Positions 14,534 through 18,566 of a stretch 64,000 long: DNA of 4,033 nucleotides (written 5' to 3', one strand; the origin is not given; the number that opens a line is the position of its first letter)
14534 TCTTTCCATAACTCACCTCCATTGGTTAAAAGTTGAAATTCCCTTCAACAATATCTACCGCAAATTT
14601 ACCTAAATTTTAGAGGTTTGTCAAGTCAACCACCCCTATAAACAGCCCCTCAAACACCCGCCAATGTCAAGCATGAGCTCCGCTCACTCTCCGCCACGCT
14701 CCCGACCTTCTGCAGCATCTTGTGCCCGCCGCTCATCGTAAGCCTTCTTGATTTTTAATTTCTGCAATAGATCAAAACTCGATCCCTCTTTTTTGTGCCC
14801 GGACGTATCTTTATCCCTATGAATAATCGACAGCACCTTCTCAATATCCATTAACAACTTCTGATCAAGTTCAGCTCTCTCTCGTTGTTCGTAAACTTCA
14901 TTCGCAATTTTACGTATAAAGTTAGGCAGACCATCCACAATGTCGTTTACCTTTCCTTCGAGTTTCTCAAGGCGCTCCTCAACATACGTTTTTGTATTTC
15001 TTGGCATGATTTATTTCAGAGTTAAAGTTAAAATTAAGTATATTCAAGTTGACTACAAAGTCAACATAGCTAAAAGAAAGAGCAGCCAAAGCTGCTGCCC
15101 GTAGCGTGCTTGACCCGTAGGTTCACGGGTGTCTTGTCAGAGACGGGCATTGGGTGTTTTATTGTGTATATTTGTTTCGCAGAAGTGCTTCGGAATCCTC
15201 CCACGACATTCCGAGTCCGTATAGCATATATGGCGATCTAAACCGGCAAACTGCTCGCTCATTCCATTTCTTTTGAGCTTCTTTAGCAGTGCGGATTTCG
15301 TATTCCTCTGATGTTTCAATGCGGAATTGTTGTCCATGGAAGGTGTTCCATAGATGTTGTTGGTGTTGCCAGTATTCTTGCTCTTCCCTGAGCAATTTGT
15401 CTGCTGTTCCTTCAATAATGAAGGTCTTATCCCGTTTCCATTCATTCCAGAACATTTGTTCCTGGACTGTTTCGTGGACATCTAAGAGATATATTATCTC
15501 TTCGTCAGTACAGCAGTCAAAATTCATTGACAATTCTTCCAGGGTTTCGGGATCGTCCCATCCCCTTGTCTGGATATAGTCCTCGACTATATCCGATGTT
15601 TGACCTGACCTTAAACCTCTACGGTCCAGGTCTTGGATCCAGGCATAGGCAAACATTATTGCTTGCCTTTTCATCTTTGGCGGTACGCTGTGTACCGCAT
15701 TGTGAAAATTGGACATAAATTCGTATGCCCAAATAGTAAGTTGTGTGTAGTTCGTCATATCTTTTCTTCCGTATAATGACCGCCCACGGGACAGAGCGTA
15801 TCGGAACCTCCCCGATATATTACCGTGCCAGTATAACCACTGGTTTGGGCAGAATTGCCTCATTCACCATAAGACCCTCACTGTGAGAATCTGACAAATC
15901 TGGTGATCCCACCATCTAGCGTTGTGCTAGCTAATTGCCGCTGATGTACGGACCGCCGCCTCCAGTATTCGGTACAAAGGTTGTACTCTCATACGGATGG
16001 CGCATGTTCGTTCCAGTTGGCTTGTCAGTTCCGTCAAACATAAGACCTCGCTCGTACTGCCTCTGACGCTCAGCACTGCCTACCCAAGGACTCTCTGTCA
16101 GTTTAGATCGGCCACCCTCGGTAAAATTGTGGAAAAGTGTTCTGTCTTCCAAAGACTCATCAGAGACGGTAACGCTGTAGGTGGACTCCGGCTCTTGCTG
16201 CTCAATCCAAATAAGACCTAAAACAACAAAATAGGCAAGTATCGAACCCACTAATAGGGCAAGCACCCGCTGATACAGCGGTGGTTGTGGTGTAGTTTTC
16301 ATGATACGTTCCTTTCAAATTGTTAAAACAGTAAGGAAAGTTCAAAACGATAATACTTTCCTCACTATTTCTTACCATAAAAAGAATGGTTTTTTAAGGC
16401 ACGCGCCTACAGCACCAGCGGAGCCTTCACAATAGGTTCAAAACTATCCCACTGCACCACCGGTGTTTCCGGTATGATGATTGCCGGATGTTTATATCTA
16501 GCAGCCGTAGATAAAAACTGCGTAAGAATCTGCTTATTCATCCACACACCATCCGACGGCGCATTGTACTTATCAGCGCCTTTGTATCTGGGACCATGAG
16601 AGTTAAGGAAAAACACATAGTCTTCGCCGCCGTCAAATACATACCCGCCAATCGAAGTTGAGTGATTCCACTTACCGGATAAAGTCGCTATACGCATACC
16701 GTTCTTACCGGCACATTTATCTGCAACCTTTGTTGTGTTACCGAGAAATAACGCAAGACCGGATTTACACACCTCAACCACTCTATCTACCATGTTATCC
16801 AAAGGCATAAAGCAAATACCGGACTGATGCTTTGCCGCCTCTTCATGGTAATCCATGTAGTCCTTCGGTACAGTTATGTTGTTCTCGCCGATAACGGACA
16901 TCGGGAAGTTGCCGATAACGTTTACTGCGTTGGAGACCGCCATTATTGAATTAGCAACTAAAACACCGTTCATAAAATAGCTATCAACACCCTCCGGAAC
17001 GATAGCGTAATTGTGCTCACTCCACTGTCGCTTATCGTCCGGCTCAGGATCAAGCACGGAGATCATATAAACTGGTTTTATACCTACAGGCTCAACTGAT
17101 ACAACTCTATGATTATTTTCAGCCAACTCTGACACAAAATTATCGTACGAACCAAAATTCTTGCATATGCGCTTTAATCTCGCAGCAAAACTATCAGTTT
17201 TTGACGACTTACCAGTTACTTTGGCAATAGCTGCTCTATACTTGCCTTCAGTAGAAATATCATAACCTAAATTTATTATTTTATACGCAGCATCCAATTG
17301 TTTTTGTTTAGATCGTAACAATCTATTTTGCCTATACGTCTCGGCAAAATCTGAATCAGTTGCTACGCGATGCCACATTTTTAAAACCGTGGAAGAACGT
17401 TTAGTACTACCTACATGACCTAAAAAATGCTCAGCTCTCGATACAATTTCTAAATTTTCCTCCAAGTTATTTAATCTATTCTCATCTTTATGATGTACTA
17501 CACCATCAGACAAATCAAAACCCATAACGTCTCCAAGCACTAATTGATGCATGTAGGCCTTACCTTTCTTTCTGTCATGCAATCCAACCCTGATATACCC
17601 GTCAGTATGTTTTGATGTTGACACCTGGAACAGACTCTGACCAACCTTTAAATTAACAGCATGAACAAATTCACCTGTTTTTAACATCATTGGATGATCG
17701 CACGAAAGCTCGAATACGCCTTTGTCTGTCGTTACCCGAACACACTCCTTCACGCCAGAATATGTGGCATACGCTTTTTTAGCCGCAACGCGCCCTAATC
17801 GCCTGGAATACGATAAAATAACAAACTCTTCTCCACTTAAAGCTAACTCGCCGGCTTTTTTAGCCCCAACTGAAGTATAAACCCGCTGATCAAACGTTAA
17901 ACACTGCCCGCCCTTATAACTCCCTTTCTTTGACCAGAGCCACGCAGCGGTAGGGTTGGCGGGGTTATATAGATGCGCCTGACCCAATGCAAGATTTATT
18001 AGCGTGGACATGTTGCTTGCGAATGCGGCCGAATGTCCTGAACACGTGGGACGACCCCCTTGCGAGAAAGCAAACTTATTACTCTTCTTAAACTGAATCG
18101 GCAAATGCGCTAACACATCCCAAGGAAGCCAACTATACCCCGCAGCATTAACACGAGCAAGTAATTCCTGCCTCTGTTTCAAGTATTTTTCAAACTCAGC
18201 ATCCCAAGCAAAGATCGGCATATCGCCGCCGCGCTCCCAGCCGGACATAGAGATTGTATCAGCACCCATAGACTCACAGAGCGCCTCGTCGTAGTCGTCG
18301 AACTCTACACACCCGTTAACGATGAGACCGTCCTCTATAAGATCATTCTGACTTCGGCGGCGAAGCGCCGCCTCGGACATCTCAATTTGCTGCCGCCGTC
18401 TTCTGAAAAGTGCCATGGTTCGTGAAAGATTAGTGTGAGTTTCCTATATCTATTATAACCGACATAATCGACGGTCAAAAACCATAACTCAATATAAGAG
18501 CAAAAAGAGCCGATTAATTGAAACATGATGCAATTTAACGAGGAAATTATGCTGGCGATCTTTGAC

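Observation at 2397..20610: A ~1.4-1.5 kb two-gene cassette repeated three times with conserved ends and unrelated cargo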

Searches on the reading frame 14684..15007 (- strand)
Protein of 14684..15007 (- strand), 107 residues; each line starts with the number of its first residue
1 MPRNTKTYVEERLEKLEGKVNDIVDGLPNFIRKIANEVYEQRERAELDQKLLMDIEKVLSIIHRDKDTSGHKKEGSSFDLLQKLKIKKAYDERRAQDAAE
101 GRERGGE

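Call 48: search_protein_families(library=pfam, proteins=[window:14684-15007:-], max_evalue=10)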
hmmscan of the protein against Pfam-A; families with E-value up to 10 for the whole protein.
window:14684-15007:- (107 aa): 1 family
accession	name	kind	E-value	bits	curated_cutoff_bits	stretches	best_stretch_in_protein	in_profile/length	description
PF23109.1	ARCH_RTEL1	-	0.055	13.9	27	1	49-89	41-82/181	RTEL1 helicase, ARCH domain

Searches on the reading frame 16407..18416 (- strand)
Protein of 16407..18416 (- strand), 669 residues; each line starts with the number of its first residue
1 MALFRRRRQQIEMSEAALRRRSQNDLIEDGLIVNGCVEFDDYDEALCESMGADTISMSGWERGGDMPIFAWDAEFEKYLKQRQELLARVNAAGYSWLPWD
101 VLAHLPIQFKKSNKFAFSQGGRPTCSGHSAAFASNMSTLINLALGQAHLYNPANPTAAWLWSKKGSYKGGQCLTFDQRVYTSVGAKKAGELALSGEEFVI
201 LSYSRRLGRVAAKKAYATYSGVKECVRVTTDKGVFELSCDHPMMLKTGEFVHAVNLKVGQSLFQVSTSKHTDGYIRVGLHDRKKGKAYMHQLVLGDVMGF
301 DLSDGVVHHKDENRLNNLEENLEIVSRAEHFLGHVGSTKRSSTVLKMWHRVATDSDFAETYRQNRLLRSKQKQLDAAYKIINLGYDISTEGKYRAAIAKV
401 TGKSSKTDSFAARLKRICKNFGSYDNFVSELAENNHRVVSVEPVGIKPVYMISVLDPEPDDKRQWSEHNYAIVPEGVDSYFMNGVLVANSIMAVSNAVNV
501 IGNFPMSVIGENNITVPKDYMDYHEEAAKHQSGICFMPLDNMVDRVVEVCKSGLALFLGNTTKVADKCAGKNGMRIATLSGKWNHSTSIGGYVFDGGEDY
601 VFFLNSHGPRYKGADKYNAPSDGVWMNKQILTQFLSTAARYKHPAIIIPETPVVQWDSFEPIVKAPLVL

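Call 11: search_protein_families(library=pfam, proteins=[window:16407-18416:-], max_evalue=0.01)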
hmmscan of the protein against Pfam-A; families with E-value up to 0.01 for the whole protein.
window:16407-18416:- (669 aa): 1 family
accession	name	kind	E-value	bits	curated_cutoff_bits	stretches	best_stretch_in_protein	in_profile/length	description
PF13392.12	HNH_3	-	9.4e-06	25.6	24.8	1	289-330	3-44/46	HNH endonuclease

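Call 12: search_protein_families(library=phrogs, proteins=[window:16407-18416:-], max_evalue=0.01)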
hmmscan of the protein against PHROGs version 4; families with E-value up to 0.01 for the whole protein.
window:16407-18416:- (669 aa): 11 families
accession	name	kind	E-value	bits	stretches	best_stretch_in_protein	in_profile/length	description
phrog_59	-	DNA, RNA and nucleotide metabolism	3.8e-11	44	1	270-422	172-276/423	HNH endonuclease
phrog_7545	-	DNA, RNA and nucleotide metabolism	9e-11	43.2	1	266-349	60-150/160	HNH endonuclease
phrog_959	-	DNA, RNA and nucleotide metabolism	4.9e-09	37.1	1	266-345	36-117/138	HNH endonuclease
phrog_15471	-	DNA, RNA and nucleotide metabolism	7.8e-09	36.6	1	271-350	15-91/183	HNH endonuclease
phrog_99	-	DNA, RNA and nucleotide metabolism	5.9e-07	30.5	1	247-329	124-200/383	HNH endonuclease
phrog_21964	-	DNA, RNA and nucleotide metabolism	2.6e-05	25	1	266-339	142-217/244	HNH endonuclease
phrog_10730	-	DNA, RNA and nucleotide metabolism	0.00024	21.8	1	264-376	66-183/234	HNH endonuclease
phrog_14913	-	DNA, RNA and nucleotide metabolism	0.00027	22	1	280-340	33-94/149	HNH endonuclease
phrog_20891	-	DNA, RNA and nucleotide metabolism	0.00035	21.3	1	270-327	133-195/219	HNH endonuclease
phrog_1492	-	DNA, RNA and nucleotide metabolism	0.0012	19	1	268-329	91-154/414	HNH endonuclease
phrog_1891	-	DNA, RNA and nucleotide metabolism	0.0028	18.1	1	264-331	141-209/255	HNH endonuclease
